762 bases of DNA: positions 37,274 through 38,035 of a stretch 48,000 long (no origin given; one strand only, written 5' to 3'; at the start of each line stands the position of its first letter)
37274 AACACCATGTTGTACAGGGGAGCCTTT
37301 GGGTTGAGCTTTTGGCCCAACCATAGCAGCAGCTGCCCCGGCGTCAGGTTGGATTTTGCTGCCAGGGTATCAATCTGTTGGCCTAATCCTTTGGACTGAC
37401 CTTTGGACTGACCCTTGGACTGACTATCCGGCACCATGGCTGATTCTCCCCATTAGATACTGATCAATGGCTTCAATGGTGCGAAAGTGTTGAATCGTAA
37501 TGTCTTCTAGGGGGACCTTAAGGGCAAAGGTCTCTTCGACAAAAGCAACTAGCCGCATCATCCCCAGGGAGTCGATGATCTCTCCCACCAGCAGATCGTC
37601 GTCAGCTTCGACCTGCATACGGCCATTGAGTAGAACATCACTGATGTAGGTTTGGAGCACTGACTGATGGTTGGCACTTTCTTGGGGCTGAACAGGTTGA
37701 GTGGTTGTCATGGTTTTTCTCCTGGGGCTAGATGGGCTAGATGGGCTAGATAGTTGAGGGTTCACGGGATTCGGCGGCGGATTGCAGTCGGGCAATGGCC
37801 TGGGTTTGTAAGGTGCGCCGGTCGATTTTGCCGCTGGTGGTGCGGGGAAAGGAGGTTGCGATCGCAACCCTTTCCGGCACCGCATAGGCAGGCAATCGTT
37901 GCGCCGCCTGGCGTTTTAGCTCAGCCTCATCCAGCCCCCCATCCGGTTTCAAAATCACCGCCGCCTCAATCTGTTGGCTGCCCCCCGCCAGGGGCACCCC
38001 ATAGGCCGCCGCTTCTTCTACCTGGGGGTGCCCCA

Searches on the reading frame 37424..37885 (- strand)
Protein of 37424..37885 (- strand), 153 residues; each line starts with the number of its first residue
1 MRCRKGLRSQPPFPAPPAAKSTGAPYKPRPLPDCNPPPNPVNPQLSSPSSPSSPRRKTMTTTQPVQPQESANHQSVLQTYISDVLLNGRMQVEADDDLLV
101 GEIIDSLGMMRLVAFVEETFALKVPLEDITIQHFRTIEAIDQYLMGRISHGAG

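Call 10: search_protein_families(library=pfam, proteins=[window:37424-37885:-], max_evalue=0.001)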
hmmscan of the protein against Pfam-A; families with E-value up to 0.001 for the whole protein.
window:37424-37885:- (153 aa): 1 family
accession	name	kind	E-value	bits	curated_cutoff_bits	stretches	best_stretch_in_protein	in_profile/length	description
PF00550.31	PP-binding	-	0.00037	21.1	20.8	1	81-140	7-63/67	Phosphopantetheine attachment site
